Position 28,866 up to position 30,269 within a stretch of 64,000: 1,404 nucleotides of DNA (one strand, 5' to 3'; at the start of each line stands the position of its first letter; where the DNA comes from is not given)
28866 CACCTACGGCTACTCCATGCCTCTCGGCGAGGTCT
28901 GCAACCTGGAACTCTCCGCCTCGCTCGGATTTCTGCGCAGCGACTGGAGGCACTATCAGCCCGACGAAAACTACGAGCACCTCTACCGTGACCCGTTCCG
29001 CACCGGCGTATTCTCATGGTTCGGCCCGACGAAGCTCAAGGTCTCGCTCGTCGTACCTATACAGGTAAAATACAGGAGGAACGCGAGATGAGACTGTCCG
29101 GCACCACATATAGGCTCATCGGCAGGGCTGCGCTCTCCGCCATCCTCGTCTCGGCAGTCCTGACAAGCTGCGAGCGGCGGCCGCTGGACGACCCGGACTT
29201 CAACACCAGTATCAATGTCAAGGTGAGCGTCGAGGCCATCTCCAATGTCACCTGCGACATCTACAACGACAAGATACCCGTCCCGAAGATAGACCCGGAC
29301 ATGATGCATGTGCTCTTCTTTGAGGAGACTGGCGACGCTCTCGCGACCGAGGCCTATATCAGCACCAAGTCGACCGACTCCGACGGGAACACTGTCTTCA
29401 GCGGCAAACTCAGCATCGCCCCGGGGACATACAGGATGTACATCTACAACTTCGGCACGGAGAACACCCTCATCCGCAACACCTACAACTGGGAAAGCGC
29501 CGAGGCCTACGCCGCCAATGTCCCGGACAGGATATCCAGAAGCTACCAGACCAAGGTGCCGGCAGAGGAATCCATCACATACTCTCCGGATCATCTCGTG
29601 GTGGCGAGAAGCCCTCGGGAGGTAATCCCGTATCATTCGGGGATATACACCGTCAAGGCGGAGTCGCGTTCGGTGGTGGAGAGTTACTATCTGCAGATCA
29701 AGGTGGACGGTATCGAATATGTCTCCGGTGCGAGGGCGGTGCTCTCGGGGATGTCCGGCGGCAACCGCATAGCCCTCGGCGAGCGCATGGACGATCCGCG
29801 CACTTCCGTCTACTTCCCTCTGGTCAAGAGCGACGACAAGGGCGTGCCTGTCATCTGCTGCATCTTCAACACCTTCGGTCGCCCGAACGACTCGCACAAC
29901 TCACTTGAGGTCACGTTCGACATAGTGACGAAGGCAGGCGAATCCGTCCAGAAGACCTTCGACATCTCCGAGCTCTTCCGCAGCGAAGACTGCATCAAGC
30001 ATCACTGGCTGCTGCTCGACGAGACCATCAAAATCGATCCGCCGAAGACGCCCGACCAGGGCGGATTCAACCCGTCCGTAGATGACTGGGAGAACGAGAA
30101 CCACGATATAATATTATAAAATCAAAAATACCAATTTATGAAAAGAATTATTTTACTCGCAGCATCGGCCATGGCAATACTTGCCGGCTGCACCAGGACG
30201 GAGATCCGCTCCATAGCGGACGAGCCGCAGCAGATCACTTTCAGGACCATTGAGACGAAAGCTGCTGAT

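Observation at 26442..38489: Lower-GC fimbrial module ending in a 1081-aa DUF1566-tipped lipoprotein plus an orphan DUF1566 cassette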

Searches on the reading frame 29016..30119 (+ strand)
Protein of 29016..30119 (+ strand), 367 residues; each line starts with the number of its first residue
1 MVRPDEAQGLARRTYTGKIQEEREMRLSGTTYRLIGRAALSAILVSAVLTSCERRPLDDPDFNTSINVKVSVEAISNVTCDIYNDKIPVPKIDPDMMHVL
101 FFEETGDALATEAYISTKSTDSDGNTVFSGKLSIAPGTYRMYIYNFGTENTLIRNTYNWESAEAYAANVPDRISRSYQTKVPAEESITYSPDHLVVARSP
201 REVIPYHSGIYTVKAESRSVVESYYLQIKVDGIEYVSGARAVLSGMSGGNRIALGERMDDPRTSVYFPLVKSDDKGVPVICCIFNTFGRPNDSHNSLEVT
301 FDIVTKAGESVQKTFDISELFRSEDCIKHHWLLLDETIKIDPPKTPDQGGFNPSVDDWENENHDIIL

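Call 4: search_protein_families(library=pfam, proteins=[window:29016-30119:+], max_evalue=0.1)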
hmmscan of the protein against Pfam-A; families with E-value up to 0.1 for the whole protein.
window:29016-30119:+ (367 aa): 1 family
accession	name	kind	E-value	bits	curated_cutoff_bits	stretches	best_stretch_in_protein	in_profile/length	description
PF17145.10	DUF5119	-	5.1e-18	66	27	1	88-263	25-187/191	Domain of unknown function (DUF5119)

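Call 8: search_protein_families(library=ncbifam, proteins=[window:29016-30119:+], max_evalue=1)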
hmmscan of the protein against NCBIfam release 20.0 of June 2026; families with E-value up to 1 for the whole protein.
window:29016-30119:+ (367 aa): 0 families

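Call 82: search_solved_structures(query=window:29088-30119:+, max_evalue=1)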
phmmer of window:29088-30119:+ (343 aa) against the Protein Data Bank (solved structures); distinct sequences matched with E-value up to 1: 1.
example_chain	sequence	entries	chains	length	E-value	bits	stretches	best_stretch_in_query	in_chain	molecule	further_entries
5cag_A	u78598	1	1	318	1e-11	48.1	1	69-253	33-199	Uncharacterized protein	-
